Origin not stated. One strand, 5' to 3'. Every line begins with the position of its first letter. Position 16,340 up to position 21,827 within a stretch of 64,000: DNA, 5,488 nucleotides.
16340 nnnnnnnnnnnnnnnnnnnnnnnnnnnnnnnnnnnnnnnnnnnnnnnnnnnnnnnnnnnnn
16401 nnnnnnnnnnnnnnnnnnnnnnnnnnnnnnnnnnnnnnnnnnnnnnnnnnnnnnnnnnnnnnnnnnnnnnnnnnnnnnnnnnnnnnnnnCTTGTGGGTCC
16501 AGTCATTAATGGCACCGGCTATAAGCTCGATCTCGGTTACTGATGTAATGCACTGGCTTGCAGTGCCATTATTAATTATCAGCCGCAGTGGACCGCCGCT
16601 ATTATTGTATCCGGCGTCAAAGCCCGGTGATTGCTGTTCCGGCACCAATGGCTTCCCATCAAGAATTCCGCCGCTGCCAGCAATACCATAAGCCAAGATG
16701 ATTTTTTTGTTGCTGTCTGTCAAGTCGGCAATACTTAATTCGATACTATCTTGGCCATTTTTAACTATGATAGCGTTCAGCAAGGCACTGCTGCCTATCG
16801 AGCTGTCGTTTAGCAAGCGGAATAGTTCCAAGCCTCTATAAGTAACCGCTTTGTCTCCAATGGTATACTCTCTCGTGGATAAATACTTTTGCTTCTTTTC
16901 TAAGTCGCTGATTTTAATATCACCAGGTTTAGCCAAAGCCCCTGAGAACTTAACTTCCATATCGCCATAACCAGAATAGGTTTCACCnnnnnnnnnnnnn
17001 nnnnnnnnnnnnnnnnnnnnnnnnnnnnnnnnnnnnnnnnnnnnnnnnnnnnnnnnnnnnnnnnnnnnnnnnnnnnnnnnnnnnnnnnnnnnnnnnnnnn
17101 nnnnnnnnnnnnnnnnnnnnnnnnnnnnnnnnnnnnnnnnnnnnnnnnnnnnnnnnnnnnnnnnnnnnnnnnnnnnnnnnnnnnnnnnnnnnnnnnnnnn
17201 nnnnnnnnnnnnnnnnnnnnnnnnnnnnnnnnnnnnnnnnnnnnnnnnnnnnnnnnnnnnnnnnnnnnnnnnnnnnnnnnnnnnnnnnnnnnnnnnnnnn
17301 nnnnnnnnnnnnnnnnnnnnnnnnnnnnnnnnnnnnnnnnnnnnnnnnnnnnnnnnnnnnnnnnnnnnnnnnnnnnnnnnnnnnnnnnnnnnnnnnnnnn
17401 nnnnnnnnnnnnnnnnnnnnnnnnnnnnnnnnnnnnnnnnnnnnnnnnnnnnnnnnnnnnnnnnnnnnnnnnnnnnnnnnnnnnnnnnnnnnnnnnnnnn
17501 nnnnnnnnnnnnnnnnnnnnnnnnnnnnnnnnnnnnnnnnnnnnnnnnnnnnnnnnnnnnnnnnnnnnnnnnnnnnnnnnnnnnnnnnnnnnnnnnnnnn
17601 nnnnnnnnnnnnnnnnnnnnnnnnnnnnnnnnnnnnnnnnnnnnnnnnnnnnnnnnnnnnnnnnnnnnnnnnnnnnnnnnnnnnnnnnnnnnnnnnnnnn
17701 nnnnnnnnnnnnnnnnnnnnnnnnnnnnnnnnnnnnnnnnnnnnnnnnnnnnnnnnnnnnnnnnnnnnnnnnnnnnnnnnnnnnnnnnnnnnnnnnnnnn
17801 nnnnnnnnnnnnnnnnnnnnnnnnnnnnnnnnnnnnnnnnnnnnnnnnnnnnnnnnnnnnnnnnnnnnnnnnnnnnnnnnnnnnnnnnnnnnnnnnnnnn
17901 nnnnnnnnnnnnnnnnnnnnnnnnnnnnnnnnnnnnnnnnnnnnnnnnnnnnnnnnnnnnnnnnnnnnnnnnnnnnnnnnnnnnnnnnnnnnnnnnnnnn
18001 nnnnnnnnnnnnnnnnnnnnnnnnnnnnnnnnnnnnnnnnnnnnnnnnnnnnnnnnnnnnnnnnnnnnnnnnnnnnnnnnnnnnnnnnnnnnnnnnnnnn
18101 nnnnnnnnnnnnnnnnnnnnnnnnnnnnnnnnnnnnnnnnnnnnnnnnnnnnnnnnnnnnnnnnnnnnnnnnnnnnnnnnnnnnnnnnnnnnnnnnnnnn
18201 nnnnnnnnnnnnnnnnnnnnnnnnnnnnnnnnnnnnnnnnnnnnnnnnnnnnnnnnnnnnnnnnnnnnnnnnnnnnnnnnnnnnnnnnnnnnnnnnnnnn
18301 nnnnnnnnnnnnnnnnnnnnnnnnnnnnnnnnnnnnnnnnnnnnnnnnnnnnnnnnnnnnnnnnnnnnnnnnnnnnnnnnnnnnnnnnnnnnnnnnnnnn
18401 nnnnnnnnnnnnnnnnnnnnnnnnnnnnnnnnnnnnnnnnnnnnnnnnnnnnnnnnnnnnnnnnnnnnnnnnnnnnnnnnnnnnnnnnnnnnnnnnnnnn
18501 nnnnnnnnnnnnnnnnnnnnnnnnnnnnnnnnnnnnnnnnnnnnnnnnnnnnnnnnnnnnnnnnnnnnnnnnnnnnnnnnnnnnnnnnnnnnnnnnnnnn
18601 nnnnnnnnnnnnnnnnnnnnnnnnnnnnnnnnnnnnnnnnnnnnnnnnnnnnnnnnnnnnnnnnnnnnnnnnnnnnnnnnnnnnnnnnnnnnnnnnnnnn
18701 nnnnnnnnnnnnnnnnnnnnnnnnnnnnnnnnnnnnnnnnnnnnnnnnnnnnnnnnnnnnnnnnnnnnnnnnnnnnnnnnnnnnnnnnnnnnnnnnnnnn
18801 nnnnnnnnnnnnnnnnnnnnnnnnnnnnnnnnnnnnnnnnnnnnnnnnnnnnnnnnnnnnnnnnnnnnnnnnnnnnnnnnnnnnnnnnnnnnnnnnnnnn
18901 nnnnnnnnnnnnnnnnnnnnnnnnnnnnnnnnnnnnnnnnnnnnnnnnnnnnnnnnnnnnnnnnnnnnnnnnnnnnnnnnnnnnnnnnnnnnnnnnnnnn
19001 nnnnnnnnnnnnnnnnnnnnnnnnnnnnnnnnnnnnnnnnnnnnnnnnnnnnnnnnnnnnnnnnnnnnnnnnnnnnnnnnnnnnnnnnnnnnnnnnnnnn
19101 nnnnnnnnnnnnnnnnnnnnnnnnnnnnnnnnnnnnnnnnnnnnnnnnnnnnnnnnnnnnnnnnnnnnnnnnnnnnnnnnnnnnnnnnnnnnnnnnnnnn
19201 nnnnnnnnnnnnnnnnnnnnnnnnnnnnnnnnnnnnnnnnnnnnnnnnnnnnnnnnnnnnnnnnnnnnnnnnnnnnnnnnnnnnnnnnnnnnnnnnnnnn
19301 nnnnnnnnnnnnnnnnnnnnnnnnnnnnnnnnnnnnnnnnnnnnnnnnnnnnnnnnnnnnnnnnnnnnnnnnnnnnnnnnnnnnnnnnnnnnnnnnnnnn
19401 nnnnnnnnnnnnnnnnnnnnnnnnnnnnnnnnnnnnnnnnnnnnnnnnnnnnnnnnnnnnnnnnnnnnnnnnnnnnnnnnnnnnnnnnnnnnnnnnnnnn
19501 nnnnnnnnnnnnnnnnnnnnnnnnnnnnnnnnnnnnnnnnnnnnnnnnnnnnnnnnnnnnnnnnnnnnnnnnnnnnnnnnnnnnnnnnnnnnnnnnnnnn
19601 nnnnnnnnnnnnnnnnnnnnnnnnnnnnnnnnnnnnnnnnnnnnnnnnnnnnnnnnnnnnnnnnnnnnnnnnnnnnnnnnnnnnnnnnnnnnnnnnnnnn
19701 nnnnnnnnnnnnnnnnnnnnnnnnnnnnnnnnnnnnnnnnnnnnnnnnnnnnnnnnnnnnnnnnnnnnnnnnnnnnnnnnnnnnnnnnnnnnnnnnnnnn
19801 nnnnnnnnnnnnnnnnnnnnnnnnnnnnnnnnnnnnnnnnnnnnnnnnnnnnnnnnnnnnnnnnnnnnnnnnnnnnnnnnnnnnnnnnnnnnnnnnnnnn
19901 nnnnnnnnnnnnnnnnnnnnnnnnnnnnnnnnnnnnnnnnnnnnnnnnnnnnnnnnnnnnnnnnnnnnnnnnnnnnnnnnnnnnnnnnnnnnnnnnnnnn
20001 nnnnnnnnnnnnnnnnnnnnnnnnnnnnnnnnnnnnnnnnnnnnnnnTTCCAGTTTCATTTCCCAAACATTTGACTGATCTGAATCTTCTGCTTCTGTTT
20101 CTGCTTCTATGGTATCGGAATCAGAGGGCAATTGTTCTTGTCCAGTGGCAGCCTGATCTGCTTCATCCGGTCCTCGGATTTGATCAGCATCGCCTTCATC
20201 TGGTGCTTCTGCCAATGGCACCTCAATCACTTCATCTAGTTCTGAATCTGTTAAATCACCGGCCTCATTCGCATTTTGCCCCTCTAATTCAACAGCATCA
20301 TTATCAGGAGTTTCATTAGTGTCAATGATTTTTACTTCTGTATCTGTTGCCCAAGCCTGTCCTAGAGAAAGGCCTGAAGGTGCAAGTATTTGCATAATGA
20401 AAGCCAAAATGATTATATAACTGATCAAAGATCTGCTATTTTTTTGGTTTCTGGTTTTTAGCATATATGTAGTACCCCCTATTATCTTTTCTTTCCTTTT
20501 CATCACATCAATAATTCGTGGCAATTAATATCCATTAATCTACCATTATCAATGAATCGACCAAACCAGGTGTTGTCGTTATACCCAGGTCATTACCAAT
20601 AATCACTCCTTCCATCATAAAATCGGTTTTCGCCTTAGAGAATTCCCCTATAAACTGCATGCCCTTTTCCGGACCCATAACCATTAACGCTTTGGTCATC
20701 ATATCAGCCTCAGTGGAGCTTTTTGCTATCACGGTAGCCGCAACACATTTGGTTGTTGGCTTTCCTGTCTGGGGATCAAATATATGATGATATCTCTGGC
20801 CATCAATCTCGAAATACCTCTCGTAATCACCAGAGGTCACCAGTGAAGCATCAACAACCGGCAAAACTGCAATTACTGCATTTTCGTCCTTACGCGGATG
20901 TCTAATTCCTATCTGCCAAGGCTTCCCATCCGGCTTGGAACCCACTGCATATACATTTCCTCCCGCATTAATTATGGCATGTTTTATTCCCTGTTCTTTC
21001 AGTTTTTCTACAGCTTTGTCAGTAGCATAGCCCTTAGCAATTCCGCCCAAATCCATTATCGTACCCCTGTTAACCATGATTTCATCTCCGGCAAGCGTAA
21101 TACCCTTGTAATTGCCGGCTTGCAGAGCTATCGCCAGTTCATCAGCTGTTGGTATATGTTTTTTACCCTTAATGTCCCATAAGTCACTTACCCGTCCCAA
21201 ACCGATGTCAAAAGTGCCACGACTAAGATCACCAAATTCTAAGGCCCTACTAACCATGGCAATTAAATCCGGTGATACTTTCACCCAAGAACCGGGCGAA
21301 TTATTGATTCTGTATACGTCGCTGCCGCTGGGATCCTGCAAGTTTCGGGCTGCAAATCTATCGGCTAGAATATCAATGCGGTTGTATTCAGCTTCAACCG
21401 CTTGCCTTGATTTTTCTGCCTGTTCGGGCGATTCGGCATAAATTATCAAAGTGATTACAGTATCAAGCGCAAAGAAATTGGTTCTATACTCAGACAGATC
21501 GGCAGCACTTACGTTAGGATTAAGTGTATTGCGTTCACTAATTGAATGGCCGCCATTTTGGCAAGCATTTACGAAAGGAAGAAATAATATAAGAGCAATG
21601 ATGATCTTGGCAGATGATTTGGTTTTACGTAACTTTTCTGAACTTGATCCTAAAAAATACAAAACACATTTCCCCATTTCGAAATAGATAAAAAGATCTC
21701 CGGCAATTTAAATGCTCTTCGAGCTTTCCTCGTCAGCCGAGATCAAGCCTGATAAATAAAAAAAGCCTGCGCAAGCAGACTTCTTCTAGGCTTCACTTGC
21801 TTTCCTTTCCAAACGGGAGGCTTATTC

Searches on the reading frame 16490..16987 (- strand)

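Call 9: search_protein_families(library=pfam, proteins=[window:16490-16987:-], max_evalue=1)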
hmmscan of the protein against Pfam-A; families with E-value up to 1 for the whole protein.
seq(166 aa): 1 family
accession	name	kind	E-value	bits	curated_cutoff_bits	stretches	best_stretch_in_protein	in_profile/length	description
PF00174.25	Oxidored_molyb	-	0.26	11.3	24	0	129-157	134-162/169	Oxidoreductase molybdopterin binding domain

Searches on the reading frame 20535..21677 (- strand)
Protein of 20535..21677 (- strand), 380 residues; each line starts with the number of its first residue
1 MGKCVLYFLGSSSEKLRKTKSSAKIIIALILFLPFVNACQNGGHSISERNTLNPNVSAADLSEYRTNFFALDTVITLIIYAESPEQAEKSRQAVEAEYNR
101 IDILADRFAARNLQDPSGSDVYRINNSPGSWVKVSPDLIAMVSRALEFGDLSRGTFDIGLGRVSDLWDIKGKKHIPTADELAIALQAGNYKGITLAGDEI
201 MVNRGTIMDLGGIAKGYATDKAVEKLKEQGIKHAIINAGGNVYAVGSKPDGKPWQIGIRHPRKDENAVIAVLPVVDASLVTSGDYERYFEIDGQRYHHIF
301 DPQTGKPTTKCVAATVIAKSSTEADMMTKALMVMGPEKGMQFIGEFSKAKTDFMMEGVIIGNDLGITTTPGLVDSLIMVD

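Call 5: search_protein_families(library=pfam, proteins=[window:20535-21677:-], max_evalue=0.01)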
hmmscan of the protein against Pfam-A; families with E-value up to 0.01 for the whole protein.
window:20535-21677:- (380 aa): 1 family
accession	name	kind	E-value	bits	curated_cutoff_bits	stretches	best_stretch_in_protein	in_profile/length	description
PF02424.20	ApbE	-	3.7e-80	269.7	25.6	1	71-345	1-257/266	ApbE family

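Call 54: find_related_loci(query=window:20535-21677:-, collection=metagenome_contigs, flank=10000)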
Query window:20535-21677:- (380 aa) in metagenome_contigs; peptide patterns used: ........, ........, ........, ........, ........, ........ (x = any residue, [..] = any of these).
101 stretches matched a pattern; 48 encode a relative of the query (tblastn E <= 1e-3); 48 distinct loci.
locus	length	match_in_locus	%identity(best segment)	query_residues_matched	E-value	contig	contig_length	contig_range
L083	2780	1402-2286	38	63-371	8e-62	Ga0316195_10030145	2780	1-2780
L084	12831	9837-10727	38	60-371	3e-60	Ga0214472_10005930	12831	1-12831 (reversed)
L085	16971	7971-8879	35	55-371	5e-59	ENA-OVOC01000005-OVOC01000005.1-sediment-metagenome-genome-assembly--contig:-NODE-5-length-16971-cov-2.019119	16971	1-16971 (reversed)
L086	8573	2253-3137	38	63-371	7e-59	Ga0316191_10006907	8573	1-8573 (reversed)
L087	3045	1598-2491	36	60-371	3e-58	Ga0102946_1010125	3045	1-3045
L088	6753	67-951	37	63-371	3e-58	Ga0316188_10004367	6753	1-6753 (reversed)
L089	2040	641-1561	37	63-380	4e-59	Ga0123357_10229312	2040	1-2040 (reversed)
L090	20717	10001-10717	43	119-356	8e-58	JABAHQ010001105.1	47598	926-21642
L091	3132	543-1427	37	63-371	5e-58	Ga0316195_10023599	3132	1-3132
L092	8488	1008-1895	37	62-371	3e-57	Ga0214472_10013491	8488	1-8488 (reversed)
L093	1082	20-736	43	119-356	2e-61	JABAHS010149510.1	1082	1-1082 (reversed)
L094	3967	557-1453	36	59-371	3e-57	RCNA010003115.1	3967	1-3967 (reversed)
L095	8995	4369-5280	36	60-371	3e-55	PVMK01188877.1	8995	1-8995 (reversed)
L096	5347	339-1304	34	27-370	1e-54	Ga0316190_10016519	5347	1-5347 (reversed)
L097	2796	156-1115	32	14-356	3e-54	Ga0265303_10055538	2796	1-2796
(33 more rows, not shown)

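Call 65: search_protein_families(library=ncbifam, proteins=[window:20535-21677:-], max_evalue=0.1)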
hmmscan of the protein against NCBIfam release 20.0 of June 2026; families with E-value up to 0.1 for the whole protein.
window:20535-21677:- (380 aa): 1 family
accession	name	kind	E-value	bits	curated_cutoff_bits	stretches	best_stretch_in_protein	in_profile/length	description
NF007774.0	PRK10461.1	equivalog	3e-38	131.6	498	1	119-343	83-317/351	FAD:protein FMN transferase ApbE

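Call 68: list_cluster_members(proteins=[P0031, window:20535-21677:-])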
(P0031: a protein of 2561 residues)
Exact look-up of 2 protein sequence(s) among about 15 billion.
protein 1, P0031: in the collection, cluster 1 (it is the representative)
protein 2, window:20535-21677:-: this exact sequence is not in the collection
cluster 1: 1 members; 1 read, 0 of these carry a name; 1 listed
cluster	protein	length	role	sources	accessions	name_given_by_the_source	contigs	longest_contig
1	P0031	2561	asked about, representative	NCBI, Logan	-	-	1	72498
